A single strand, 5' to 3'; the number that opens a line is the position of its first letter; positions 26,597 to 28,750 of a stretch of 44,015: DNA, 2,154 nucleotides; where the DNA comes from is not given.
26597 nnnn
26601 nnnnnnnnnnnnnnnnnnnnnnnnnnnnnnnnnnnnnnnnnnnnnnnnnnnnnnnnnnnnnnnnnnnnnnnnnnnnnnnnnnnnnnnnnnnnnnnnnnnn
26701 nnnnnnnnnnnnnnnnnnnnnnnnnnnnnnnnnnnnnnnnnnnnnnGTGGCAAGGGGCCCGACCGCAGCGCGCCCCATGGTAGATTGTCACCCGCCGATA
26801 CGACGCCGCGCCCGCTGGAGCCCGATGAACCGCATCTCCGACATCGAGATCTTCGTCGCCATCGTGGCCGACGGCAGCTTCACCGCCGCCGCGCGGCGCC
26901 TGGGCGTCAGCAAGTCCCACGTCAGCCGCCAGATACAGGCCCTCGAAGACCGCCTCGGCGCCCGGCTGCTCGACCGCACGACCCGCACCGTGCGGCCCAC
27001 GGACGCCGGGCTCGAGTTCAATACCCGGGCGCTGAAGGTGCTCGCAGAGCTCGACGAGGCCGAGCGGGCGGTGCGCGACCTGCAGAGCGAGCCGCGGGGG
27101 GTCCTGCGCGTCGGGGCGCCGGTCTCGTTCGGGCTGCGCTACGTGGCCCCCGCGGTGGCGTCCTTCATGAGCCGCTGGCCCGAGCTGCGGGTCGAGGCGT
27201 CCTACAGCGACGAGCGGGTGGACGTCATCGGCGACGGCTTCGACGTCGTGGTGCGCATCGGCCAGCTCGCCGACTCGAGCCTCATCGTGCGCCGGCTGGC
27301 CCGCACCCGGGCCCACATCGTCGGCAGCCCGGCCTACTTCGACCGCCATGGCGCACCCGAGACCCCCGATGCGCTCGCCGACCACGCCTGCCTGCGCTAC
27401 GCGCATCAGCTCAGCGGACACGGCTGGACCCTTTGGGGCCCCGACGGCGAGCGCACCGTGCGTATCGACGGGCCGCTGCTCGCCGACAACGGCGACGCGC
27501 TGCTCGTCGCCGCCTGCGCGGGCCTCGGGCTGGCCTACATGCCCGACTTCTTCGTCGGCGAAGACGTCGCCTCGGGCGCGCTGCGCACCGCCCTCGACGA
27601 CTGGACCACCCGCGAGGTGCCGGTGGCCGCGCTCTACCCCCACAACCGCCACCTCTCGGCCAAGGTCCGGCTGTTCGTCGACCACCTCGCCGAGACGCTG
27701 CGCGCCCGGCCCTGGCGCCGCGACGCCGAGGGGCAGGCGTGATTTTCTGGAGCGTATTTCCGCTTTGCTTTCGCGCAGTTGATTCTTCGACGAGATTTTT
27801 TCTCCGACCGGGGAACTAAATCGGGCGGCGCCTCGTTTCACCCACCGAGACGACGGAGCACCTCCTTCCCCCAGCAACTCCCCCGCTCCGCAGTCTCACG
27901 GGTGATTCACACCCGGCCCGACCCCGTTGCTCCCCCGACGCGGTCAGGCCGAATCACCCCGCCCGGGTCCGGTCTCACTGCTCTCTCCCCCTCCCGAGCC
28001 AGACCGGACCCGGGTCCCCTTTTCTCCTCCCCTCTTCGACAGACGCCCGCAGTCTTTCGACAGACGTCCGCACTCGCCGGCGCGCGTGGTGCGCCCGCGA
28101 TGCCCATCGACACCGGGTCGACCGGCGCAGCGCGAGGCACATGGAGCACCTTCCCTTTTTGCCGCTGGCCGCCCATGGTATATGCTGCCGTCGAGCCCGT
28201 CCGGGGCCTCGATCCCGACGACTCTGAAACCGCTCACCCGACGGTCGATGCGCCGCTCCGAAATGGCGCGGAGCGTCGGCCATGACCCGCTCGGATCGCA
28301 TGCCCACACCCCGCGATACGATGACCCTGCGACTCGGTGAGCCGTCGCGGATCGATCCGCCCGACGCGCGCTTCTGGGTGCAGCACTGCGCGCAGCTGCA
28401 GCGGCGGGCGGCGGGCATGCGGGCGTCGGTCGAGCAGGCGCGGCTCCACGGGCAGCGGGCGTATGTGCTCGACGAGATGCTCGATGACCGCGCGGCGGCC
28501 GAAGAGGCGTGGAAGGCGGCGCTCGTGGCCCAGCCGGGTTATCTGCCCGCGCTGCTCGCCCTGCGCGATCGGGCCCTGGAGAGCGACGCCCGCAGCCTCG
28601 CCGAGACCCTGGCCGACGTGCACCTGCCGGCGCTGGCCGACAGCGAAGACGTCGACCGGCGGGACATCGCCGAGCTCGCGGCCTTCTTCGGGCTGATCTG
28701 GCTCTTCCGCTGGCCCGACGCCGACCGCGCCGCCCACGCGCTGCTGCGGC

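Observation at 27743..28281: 540-bp non-coding gap with a perfect 14-bp hairpin plus U-tract, CU-rich tracts and 21-bp-phased direct repeats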

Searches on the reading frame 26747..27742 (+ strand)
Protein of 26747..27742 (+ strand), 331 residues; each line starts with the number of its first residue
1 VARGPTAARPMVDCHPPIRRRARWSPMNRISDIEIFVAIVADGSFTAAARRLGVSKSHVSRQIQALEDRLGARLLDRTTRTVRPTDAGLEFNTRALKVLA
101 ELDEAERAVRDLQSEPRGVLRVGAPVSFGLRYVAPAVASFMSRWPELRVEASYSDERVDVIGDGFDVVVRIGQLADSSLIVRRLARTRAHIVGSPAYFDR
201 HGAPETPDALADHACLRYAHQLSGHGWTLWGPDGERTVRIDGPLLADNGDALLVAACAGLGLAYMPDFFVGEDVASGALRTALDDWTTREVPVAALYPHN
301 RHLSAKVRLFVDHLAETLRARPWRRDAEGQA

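Call 11: search_protein_families(library=pfam, proteins=[window:26747-27742:+])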
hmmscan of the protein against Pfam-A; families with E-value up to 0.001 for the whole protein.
window:26747-27742:+ (331 aa): 2 families
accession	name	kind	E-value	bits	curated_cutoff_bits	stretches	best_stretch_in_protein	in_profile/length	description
PF03466.25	LysR_substrate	-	1.9e-39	135.7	28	1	114-318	2-208/209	LysR substrate binding domain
PF00126.33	HTH_1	-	7.4e-24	83.9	26.6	1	31-88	2-59/60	Bacterial regulatory helix-turn-helix protein, lysR family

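Call 34: find_homologous_proteins(query=window:26747-27742:+, max_evalue=1e-40)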
Query window:26747-27742:+ (331 aa): 3073 proteins with E <= 1e-40 among 8000 candidates; the best 120 are listed.
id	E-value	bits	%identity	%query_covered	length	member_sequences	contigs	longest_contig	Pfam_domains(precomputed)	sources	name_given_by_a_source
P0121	3.5e-197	672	100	92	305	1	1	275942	PF00126.34,PF03466.26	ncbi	-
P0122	4.1e-163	560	85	91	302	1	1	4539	PF00126.34,PF03466.26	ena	-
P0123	2.7e-157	541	82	91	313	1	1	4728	PF00126.34,PF03466.26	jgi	-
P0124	3.6e-157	541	82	91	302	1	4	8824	PF00126.34,PF03466.26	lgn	-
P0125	7.7e-156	536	79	97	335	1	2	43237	PF00126.34,PF03466.26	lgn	-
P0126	3.6e-148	511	78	90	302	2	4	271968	PF00126.34,PF03466.26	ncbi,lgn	-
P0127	4.4e-123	429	66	90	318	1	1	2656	PF00126.34,PF03466.26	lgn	-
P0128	1.7e-120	420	64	90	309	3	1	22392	PF00126.34,PF03466.26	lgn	-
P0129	3.6e-120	419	64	91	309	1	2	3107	PF00126.34,PF03466.26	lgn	-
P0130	1.4e-119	417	65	91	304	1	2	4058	PF00126.34,PF03466.26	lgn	-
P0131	2.3e-117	410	66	91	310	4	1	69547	PF00126.34,PF03466.26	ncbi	ncbi:MAG: LysR family transcriptional regulator [bacterium]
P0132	9.1e-117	408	63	91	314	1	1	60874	PF00126.34,PF03466.26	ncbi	ncbi:MAG: LysR family transcriptional regulator [bacterium]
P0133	3.4e-114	400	64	90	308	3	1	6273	PF00126.34,PF03466.26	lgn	-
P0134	3.9e-105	370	58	91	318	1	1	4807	PF00126.34,PF03466.26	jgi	jgi:DNA-binding transcriptional LysR family regulator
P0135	5.0e-103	363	56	91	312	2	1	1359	PF00126.34,PF03466.26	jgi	jgi:DNA-binding transcriptional LysR family regulator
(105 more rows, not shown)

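Call 35: find_encoding_contigs(protein=P0122, flank=3000, max_places=1)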
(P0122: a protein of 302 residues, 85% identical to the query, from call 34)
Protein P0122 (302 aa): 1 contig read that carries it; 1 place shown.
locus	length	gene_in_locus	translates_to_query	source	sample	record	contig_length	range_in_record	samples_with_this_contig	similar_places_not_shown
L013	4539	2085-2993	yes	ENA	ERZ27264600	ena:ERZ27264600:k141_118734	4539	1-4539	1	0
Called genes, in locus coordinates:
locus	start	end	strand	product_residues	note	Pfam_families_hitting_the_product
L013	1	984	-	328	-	?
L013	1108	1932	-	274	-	PF00795:CN_hydrolase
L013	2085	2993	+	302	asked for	PF00126:HTH_1, PF03466:LysR_substrate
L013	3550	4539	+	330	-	?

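Call 36: find_encoding_contigs(protein=P0123, flank=3000, max_places=1)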
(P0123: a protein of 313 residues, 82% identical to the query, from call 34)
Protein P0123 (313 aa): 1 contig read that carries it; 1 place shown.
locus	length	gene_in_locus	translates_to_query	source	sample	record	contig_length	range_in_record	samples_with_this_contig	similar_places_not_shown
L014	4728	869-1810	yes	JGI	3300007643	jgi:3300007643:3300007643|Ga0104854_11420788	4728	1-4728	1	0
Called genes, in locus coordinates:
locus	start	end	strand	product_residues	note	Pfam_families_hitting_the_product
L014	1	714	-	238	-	?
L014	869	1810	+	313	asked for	PF00126:HTH_1, PF03466:LysR_substrate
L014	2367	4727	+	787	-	?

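Call 37: find_encoding_contigs(protein=P0124, flank=3000, max_places=2)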
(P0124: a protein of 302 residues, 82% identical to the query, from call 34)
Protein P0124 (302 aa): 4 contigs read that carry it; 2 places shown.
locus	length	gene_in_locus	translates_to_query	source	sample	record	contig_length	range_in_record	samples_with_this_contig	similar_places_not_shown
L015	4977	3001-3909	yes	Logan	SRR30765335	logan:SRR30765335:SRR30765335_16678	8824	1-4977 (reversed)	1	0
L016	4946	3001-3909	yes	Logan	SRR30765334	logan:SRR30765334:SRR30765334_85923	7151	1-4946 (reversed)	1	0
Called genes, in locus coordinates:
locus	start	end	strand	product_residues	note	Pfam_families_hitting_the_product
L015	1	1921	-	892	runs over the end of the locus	PF00069:Pkinase, PF03109:ABC1 (faint), PF07714:PK_Tyr_Ser-Thr, PF00496:SBP_bac_5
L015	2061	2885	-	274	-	PF00795:CN_hydrolase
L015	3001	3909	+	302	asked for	PF00126:HTH_1, PF03466:LysR_substrate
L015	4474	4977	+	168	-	?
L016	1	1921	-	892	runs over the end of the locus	PF00069:Pkinase, PF03109:ABC1 (faint), PF07714:PK_Tyr_Ser-Thr, PF00496:SBP_bac_5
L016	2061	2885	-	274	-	PF00795:CN_hydrolase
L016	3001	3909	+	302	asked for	PF00126:HTH_1, PF03466:LysR_substrate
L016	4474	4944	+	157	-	?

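Call 39: find_encoding_contigs(protein=P0131, flank=3000, max_places=1)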
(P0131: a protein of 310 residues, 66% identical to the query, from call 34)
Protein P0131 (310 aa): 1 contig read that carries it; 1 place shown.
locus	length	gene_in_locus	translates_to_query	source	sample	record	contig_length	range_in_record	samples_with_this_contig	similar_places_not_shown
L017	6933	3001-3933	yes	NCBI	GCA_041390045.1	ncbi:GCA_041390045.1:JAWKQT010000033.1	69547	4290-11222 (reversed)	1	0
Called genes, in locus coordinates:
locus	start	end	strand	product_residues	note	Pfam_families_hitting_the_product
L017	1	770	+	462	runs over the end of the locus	-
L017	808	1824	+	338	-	-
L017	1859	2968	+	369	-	-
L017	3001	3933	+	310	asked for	PF00126:HTH_1, PF03466:LysR_substrate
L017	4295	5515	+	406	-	-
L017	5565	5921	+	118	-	-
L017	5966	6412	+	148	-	PF01220:DHquinase_II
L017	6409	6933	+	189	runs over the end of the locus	PF08207:EFP_N, PF01132:EFP, PF09285:Elong-fact-P_C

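Call 40: find_encoding_contigs(protein=P0132, flank=3000, max_places=1)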
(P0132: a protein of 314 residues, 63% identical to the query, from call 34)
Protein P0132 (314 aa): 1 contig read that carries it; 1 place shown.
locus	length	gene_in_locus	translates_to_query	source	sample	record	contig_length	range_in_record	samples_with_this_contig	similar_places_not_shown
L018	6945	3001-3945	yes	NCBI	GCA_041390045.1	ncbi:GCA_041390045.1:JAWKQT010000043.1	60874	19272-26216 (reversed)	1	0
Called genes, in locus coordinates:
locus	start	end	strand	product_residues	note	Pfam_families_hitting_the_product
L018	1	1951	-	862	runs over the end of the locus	PF00069:Pkinase, PF03109:ABC1 (faint), PF07714:PK_Tyr_Ser-Thr, PF00496:SBP_bac_5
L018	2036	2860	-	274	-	PF00795:CN_hydrolase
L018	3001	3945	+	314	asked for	PF00126:HTH_1, PF03466:LysR_substrate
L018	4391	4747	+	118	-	-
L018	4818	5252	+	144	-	PF01220:DHquinase_II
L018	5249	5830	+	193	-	PF08207:EFP_N, PF01132:EFP, PF09285:Elong-fact-P_C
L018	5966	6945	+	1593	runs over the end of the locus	PF00515:TPR_1 (faint), PF03704:BTAD (faint), PF07719:TPR_2 (faint), PF12895:ANAPC3 (faint), PF13174:TPR_6 (faint), PF13176:TPR_7 (faint), PF13181:TPR_8 (faint), PF14559:TPR_19 (weak), +9 more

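Call 41: find_encoding_contigs(protein=P0128, flank=3000, max_places=1)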
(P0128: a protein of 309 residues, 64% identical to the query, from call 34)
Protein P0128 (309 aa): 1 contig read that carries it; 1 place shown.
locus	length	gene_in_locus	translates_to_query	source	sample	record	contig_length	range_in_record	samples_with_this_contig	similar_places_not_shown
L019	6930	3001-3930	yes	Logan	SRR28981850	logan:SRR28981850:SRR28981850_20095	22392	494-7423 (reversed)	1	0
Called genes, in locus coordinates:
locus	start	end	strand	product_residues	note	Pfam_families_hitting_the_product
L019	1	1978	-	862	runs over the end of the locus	PF00069:Pkinase, PF03109:ABC1 (faint), PF07714:PK_Tyr_Ser-Thr, PF00496:SBP_bac_5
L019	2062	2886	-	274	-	PF00795:CN_hydrolase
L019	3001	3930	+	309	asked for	PF00126:HTH_1, PF03466:LysR_substrate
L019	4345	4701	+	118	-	-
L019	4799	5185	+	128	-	PF01220:DHquinase_II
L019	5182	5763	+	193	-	PF08207:EFP_N, PF01132:EFP, PF09285:Elong-fact-P_C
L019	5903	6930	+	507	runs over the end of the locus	?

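Call 81: search_protein_families(library=pfam, proteins=[L018:4391-4747:+, L017:4295-5515:+], max_evalue=0.01)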
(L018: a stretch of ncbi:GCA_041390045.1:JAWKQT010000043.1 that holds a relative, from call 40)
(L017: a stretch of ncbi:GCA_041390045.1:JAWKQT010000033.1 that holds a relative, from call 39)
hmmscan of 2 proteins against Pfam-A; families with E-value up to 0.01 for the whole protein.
L018:4391-4747:+ (118 aa): 1 family
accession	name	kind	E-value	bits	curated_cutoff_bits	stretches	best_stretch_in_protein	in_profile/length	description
PF03259.23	Robl_LC7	-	0.00022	21.3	23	1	5-43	4-40/91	Roadblock/LC7 domain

L017:4295-5515:+ (406 aa): 1 family
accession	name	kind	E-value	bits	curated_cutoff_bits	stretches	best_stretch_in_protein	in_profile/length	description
PF02915.23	Rubrerythrin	-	0.0013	19.5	22.8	0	321-345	24-48/137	Rubrerythrin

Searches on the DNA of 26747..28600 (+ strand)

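Call 4: search_rna_families(source=window, start=27400, end=28600, threshold=evalue, max_evalue=10, show_alignments=3)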
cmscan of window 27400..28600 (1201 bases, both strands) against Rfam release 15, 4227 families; matches with E-value up to 10: 4.
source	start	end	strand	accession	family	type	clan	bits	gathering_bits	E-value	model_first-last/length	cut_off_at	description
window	27909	27956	+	RF01944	mir-2518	Gene; miRNA;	-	20.9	61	0.25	1-67/67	no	mir-2518 microRNA precursor family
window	27961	28013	-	RF02025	mir-3017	Gene; miRNA;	-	18.2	51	2.2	1-70/70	no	mir-3017 microRNA precursor family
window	28066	28146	+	RF03917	mir-4449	Gene; miRNA;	-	17.9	71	9.5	1-69/69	no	mir-4449 microRNA precursor family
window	27694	27877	-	RF01867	CC2171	Gene; sRNA;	-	13.1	75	4.4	1-159/159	no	caulobacter sRNA CC2171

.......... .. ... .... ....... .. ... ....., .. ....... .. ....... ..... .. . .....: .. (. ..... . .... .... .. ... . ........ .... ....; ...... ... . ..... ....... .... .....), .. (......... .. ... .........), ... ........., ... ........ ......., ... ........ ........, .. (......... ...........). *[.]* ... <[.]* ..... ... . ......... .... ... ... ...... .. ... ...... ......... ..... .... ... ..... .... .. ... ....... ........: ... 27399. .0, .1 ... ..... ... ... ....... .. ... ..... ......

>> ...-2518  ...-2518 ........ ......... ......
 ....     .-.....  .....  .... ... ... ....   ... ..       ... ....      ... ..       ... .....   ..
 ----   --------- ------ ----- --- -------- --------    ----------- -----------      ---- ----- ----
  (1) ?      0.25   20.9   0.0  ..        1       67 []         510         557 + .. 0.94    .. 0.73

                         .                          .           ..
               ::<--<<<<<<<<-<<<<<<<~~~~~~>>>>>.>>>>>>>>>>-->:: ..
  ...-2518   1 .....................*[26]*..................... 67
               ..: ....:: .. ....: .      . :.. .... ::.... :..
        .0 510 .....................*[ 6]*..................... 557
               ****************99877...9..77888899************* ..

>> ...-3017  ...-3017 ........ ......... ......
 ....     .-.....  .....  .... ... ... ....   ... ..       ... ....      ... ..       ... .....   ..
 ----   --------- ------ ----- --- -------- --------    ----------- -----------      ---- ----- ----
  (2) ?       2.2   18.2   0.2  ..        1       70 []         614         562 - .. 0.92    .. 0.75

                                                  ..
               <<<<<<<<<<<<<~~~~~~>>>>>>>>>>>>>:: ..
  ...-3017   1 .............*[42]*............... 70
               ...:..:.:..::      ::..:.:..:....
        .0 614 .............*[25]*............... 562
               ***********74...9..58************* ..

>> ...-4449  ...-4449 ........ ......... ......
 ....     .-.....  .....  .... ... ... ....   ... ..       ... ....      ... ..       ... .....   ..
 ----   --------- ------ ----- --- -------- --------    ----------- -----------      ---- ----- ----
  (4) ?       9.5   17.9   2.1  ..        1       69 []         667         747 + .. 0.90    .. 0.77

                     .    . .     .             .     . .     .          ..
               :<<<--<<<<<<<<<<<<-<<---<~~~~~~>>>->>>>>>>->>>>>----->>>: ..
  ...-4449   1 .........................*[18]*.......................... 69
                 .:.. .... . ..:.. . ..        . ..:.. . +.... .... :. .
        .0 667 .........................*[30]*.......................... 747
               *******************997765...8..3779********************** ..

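Call 49: build_rna_model(alignment_id=A6, structure=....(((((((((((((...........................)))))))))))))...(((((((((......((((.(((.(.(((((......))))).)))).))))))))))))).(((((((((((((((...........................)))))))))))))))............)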
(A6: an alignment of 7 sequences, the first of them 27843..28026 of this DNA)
Model R1 built from alignment A6 (7 sequences, 191 columns); structure: as given.
model positions 185; base pairs 50; branch points 2; effective number of sequences 1.04; information 0.589 bits per position. Calibrated on 0.2 Mb of random sequence (short: E-values are rough).
structure used (alignment columns):
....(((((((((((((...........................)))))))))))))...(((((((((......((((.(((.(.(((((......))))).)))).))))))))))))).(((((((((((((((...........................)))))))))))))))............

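Call 50: search_with_rna_model(model_id=R1, sources=[window, L001, L003, L005, L007, L008, L009, L010, L013, L014, L015, L017, L018, L019, L011, L012], max_evalue=1, make_alignment=true)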
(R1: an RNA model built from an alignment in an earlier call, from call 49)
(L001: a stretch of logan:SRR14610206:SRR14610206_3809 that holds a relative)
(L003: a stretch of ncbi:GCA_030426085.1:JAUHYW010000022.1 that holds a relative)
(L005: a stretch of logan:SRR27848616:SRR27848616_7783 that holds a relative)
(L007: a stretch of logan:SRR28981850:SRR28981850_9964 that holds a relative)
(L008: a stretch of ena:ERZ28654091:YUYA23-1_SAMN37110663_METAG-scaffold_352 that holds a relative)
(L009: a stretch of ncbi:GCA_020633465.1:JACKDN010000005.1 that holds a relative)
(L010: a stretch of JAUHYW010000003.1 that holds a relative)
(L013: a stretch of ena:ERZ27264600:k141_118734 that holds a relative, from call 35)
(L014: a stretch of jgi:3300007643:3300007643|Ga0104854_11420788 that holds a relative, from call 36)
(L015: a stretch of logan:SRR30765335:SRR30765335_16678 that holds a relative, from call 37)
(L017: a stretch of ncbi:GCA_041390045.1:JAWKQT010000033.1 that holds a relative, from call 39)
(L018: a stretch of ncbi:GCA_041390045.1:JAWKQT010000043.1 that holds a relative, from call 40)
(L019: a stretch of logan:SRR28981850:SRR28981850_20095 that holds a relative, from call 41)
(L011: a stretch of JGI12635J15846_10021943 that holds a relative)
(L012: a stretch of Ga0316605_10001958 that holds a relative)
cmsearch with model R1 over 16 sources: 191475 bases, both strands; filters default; matches with E-value up to 1: 10.
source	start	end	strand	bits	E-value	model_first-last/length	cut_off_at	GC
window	27843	28026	+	193.7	2.8e-40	1-185/185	no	0.71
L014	1883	2067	+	192.1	6e-40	1-185/185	no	0.68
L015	4032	4215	+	191.5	8e-40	1-185/185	no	0.68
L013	3123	3309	+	191.4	8.4e-40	1-185/185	no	0.69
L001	3549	3733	+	188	4.6e-39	1-185/185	no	0.69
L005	3559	3742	+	162.7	1.4e-33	1-185/185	no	0.71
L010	6749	6929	-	146.7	4.2e-30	1-185/185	no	0.72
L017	3948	4129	-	87.8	2.4e-17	1-185/185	no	0.7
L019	3955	4141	-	79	2e-15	1-185/185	no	0.66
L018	4001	4187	-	74.8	1.6e-14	1-185/185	no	0.67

Alignment A7: 10 matches aligned to the model, 212 columns, each read 5' to 3' on its own strand. Consensus structure (alignment columns), stored with it:
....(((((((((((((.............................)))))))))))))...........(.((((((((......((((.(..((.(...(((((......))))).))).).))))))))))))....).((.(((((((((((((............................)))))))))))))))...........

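Call 72: search_rna_families(sources=[L013, L014, L017, L018, L019], threshold=evalue, max_evalue=5)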
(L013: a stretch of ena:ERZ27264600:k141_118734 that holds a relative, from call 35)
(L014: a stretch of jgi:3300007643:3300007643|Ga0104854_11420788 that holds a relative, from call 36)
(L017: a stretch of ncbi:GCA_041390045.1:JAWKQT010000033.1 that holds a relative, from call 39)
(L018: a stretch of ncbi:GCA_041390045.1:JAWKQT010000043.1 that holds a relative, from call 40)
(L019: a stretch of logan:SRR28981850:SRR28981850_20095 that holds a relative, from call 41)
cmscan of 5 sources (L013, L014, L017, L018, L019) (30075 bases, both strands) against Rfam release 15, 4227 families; matches with E-value up to 5: 5.
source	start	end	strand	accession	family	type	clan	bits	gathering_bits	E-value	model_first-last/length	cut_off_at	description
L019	3953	4046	-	RF00519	suhB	Gene; sRNA;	CL00108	24.4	41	0.43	1-77/77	no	Makes More Granules Regulator RNA (mmgR)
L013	4368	4452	-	RF02093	mir-2968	Gene; miRNA;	-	23.6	70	3.9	1-106/106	no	mir-2968 microRNA precursor family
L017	4621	4663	-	RF01274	sR45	Gene; snRNA; snoRNA; CD-box;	-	23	40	0.32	1-55/55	no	Small nucleolar RNA sR45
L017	3989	4079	+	RF02216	ZNFX1-AS1_2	Gene; lncRNA;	-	20.6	45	0.6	1-93/93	no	ZNFX1 antisense RNA 1 conserved region 2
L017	1896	1935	+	RF02940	COG3860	Cis-reg;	-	20.5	42.5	1.3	1-42/54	no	COG3860 RNA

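Call 73: search_rna_families(source=L019, start=3900, end=4220, threshold=evalue, max_evalue=10, show_alignments=2)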
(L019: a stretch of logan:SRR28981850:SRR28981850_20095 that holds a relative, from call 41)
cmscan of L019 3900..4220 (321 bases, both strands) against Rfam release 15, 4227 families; matches with E-value up to 10: 9.
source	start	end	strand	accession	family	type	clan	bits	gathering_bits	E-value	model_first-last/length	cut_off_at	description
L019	3953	4046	-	RF00519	suhB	Gene; sRNA;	CL00108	24.4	41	0.0046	1-77/77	no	Makes More Granules Regulator RNA (mmgR)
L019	3950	4014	-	RF01066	6C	Cis-reg;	-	24.4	47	0.29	1-75/75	no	6C RNA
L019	3965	4017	+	RF03594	mir-3817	Gene; miRNA;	-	23.3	90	0.026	1-89/89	no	mir-3817 microRNA precursor family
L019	3960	4036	-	RF02497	Atu_C10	Gene; sRNA;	-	20.5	60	0.077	1-89/89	no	Rhizobiales sRNA Atu_C10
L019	3963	4019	+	RF03984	MIR2933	Gene; miRNA;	-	19.7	70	0.11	1-112/112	no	MIR2933 microRNA precursor family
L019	3966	4072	-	RF02344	ar14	Gene; sRNA;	-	18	58.8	0.24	1-123/123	no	Alphaproteobacterial ar14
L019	3961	4049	-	RF02833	Scr3202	Gene; sRNA;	-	17.4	52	3.2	1-95/95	no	Streptomyces RNA 3202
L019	3963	4016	-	RF01798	g2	Gene;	-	16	70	3.4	1-67/67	no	G2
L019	3992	4038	+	RF01128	sR43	Gene; snRNA; snoRNA; CD-box;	-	9.5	45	5.8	1-56/56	no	Small nucleolar RNA sR42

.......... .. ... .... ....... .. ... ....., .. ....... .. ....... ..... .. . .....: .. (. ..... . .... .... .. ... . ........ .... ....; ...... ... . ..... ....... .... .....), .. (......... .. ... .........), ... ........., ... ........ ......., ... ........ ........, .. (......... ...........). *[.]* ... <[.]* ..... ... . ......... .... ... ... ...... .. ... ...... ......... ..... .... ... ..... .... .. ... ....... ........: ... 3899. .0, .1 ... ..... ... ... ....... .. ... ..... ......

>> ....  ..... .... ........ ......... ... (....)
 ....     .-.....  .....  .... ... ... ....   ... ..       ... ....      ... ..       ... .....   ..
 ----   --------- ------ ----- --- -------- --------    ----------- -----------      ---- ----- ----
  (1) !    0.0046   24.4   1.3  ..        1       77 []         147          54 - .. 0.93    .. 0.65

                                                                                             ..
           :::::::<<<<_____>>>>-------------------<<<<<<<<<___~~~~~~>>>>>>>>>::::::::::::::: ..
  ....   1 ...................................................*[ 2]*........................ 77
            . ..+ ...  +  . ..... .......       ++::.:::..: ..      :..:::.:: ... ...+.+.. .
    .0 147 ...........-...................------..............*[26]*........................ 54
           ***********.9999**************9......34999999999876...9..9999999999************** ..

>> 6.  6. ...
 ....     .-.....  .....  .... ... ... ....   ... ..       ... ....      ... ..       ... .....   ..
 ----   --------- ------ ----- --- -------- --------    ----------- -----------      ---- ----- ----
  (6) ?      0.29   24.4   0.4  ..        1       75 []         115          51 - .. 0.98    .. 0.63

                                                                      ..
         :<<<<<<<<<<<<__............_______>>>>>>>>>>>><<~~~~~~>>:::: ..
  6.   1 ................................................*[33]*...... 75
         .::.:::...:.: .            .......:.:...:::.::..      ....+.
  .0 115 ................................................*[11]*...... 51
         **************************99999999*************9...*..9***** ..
